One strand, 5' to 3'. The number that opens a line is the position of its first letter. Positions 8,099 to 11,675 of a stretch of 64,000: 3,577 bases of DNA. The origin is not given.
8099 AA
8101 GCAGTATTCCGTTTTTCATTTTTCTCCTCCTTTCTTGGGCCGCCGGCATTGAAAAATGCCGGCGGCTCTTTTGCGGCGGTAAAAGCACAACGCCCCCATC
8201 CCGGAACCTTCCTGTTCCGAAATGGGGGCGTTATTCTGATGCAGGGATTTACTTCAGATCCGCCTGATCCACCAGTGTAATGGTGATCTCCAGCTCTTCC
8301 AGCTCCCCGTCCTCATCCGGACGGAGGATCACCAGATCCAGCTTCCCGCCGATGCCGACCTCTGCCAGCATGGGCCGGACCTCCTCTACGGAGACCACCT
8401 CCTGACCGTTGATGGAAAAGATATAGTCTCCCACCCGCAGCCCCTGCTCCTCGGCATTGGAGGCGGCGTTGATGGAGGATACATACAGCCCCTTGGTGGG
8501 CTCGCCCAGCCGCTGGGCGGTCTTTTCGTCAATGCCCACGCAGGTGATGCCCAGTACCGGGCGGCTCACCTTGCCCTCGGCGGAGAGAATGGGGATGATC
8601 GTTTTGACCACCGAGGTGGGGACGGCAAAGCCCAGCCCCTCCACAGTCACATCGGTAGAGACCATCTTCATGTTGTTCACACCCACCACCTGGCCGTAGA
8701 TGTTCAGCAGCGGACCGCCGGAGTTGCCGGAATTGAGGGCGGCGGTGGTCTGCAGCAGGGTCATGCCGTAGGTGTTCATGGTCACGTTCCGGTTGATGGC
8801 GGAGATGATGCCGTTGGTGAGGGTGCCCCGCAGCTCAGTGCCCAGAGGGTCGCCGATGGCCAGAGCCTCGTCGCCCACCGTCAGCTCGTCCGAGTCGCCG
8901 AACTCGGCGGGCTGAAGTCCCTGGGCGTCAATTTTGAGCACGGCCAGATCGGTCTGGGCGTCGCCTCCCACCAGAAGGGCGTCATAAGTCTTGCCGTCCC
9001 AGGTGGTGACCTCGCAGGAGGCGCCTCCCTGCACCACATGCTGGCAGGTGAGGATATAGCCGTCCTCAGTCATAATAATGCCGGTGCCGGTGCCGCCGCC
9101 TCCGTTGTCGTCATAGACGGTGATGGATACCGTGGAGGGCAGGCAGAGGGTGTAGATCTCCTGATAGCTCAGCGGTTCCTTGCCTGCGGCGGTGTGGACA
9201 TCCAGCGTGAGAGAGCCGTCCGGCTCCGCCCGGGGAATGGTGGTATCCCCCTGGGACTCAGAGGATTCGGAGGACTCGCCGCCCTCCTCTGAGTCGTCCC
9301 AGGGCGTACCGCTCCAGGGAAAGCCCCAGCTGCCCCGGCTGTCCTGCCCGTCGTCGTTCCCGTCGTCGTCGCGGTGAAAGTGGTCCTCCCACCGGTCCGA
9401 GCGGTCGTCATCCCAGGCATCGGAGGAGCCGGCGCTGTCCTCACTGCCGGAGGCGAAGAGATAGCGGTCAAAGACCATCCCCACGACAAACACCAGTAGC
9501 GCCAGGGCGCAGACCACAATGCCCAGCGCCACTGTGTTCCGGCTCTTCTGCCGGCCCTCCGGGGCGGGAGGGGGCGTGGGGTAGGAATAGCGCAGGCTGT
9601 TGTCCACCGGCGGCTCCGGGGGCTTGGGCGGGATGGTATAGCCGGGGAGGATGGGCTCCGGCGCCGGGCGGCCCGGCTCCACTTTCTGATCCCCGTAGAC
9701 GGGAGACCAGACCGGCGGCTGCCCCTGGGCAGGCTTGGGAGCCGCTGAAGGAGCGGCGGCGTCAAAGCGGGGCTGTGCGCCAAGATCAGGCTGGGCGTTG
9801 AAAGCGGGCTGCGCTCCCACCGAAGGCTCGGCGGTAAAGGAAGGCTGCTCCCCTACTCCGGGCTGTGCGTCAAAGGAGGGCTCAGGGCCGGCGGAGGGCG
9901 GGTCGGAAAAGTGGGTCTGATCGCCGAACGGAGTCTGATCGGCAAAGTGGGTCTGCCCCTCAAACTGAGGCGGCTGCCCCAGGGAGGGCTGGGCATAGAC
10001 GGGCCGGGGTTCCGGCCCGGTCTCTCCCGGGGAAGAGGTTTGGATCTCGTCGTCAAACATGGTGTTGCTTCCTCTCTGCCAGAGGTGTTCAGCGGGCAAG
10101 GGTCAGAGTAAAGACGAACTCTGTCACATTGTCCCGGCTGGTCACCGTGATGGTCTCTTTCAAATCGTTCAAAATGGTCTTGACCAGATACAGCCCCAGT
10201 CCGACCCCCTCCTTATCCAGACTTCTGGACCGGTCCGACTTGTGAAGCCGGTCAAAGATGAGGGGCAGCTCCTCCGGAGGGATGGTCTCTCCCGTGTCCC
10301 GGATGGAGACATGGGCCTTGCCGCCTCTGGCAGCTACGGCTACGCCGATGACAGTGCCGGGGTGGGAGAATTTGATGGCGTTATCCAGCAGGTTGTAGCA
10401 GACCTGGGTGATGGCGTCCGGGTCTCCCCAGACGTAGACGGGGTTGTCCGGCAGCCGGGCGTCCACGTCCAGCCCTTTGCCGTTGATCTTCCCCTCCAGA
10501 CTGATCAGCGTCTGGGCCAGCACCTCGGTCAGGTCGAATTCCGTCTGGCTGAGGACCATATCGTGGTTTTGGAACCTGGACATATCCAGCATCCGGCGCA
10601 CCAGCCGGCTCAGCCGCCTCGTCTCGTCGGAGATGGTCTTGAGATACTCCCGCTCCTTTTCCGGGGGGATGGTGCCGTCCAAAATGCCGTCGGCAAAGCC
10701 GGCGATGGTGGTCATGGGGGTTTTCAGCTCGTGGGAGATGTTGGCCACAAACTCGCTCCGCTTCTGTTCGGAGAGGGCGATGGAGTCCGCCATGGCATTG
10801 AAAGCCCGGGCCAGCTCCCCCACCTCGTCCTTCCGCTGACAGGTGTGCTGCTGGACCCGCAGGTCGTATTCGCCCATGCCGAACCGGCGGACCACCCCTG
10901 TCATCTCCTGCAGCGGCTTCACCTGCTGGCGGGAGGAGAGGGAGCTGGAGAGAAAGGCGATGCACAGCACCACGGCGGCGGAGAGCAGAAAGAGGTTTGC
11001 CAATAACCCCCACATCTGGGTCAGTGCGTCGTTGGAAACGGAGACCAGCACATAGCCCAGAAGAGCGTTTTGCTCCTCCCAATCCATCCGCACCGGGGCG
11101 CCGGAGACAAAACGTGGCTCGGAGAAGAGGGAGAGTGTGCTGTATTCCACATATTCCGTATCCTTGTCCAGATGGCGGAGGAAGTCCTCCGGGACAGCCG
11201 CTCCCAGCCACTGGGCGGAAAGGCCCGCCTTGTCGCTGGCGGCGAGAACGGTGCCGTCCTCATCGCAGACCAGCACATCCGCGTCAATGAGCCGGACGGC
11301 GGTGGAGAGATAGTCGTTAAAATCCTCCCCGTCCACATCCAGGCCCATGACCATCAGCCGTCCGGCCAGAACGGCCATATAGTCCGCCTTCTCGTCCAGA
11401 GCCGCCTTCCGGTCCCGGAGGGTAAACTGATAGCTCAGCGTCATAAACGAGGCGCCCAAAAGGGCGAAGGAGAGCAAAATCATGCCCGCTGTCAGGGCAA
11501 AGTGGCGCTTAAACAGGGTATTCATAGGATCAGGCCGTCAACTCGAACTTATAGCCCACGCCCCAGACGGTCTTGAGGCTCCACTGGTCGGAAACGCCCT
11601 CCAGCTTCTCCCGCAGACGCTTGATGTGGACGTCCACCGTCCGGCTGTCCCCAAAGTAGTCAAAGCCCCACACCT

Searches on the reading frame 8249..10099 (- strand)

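Call 78: search_protein_families(library=pfam, proteins=[window:8249-10099:-], max_evalue=0.00001)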
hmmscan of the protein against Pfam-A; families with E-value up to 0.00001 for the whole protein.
window:8249-10099:- (616 aa): 5 families
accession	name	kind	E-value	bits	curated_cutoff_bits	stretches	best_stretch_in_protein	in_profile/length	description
PF13365.12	Trypsin_2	-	1.1e-33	117.4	27.6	1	338-474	1-144/144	Trypsin-like peptidase domain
PF00089.32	Trypsin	-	1.2e-12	48.6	20.6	1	335-500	24-218/220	Trypsin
PF00595.29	PDZ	-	2.8e-11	44.1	23.2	1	516-592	12-81/81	PDZ domain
PF17820.7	PDZ_6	-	4.8e-10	39.5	27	1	539-592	1-53/54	PDZ domain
PF13180.12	PDZ_2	-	9.2e-09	35.9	27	1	514-605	1-78/80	PDZ domain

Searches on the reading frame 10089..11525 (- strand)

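Call 78: search_protein_families(library=pfam, proteins=[window:10089-11525:-], max_evalue=0.00001)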
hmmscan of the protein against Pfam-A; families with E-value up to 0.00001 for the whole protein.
window:10089-11525:- (478 aa): 3 families
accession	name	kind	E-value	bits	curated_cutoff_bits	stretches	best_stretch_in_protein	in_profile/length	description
PF02518.31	HATPase_c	-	1.9e-22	80.2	26.4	1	367-476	1-109/111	Histidine kinase-, DNA gyrase B-, and HSP90-like ATPase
PF00512.31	HisKA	-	2.2e-20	72.9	26.9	1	256-320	2-65/66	His Kinase A (phospho-acceptor) domain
PF00672.30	HAMP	-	9.3e-12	45.5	25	1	198-249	3-51/53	HAMP domain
